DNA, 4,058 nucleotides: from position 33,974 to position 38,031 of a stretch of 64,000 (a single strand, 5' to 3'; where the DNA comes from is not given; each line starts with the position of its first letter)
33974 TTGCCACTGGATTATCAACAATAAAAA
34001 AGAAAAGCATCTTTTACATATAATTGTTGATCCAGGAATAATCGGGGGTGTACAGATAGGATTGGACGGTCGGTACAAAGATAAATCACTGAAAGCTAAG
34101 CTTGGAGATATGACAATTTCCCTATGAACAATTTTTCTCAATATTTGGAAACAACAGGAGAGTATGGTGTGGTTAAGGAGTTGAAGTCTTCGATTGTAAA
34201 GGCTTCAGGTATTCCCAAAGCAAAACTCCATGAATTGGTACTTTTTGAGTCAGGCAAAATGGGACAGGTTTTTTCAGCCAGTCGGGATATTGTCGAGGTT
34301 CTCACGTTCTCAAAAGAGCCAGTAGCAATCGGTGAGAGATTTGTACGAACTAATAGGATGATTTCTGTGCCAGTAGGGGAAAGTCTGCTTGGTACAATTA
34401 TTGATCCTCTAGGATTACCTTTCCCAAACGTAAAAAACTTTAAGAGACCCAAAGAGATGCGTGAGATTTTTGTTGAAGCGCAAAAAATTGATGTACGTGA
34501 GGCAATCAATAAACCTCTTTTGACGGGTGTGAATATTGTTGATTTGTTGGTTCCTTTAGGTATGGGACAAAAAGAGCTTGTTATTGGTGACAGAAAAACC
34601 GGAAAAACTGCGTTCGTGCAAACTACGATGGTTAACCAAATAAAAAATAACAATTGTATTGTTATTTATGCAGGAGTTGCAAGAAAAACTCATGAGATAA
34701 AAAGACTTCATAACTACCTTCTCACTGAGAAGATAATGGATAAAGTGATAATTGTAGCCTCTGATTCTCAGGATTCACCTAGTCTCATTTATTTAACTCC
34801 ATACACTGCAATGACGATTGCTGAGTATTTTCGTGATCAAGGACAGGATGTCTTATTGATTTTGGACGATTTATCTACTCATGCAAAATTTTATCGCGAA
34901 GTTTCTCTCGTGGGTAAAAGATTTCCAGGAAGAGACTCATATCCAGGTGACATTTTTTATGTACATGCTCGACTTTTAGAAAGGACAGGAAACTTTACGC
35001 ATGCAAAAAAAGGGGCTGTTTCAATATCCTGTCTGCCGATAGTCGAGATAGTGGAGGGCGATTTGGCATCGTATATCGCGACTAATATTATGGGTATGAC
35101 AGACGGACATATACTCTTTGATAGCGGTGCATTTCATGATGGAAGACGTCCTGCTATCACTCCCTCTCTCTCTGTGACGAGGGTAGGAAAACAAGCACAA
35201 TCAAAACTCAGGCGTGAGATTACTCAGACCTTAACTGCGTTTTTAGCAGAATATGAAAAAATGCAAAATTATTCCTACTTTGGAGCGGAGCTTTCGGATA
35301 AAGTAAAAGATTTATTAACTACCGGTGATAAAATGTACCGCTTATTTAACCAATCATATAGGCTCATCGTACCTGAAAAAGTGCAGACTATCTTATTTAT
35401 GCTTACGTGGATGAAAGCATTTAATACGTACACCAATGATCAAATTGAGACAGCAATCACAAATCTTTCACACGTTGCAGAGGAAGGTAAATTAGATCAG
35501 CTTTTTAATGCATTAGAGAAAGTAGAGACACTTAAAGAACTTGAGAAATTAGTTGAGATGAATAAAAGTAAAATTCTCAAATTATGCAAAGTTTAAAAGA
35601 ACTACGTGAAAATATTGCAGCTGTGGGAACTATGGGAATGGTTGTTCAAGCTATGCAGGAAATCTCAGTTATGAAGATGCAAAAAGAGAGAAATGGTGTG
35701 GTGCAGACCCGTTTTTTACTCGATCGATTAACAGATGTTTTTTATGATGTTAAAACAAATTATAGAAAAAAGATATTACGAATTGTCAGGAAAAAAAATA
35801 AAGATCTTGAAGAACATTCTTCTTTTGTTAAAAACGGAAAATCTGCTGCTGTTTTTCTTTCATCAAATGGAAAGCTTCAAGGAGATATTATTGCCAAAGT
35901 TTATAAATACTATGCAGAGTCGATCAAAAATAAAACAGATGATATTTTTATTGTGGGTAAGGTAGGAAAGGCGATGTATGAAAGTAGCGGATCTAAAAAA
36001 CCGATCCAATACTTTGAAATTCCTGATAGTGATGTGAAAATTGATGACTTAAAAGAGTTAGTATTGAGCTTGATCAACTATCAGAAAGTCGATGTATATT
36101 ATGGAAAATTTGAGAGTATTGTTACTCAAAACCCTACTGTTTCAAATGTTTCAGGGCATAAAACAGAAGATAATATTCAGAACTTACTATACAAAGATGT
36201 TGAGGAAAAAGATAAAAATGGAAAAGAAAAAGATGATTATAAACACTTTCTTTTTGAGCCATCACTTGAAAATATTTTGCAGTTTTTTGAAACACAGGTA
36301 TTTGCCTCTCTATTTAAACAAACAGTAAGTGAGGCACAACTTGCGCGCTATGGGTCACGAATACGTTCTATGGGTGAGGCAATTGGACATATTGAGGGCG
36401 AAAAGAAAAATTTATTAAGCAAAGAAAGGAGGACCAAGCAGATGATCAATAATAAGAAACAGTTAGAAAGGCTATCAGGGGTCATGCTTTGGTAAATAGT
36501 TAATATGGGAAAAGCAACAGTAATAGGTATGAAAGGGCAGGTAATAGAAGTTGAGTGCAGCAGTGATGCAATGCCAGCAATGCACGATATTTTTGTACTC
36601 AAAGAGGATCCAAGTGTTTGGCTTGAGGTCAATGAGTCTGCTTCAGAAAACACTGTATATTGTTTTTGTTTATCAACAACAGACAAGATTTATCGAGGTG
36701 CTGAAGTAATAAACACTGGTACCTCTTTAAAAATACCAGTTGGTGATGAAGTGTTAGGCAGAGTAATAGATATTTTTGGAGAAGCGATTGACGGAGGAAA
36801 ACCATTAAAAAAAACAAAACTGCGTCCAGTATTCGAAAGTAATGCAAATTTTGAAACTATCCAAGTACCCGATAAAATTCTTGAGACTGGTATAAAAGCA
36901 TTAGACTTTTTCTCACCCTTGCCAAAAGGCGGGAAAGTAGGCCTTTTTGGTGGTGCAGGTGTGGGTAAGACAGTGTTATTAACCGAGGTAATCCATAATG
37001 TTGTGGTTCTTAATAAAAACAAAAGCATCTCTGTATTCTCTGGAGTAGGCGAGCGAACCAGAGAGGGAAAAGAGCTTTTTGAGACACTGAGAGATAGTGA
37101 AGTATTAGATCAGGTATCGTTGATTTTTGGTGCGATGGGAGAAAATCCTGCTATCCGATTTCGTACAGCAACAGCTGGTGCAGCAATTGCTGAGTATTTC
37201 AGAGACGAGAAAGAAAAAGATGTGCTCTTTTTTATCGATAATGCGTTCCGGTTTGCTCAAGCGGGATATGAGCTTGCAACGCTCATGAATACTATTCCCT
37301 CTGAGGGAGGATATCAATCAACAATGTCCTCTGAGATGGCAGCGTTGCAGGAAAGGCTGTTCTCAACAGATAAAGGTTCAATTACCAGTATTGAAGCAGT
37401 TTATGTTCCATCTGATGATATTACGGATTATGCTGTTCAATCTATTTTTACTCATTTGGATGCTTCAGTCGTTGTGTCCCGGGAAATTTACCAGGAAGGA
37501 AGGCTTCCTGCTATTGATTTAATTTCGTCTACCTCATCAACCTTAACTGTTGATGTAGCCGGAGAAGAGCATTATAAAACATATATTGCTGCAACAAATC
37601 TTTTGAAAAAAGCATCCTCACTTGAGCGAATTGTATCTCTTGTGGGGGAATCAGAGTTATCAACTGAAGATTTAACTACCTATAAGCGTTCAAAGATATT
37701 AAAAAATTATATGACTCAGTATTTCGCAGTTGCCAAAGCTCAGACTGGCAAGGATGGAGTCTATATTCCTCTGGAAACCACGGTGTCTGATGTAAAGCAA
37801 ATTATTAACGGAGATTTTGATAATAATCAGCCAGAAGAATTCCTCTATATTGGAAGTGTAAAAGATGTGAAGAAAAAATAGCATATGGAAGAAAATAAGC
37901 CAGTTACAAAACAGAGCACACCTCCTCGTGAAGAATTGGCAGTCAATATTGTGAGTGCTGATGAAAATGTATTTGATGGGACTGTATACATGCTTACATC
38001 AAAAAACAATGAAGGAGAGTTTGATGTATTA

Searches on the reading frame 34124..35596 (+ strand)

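Call 41: search_protein_families(library=pfam, proteins=[window:34124-35596:+], max_evalue=0.001)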
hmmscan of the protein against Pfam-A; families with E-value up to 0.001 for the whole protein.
window:34124-35596:+ (490 aa): 2 families
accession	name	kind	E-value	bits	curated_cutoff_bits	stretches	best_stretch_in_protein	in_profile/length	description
PF00006.31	ATP-synt_ab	-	1.3e-63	214.9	29.5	1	135-351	1-212/213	ATP synthase alpha/beta family, nucleotide-binding domain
PF00306.32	ATP-synt_ab_C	-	5.9e-10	40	27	1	359-472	1-113/126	ATP synthase alpha/beta chain, C terminal domain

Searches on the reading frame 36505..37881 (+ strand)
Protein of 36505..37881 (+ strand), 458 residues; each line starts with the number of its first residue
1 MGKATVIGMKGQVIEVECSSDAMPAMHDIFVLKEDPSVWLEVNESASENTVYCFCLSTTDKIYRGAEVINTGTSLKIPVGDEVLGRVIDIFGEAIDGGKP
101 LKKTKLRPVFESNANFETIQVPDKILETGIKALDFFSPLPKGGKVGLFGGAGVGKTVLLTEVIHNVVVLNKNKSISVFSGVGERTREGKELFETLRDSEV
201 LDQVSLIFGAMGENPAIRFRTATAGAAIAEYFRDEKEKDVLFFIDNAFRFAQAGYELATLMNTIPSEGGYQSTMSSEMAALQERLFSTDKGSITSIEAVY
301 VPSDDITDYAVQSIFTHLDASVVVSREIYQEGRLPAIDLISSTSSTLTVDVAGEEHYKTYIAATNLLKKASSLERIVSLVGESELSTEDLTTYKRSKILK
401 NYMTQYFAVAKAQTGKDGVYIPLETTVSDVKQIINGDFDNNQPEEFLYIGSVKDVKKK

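Call 41: search_protein_families(library=pfam, proteins=[window:36505-37881:+], max_evalue=0.001)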
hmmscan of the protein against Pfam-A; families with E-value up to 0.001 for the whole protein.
window:36505-37881:+ (458 aa): 3 families
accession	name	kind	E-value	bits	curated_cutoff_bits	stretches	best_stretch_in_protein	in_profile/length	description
PF00006.31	ATP-synt_ab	-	3.2e-63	213.7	29.5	1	129-344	1-213/213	ATP synthase alpha/beta family, nucleotide-binding domain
PF22919.1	ATP-synt_VA_C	-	2.2e-09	37.7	24.7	1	352-429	8-87/101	C-terminal domain of V and A type ATP synthase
PF02874.29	ATP-synt_ab_N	-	3.6e-05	24.6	20.9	1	10-72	5-69/69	ATP synthase alpha/beta family, beta-barrel domain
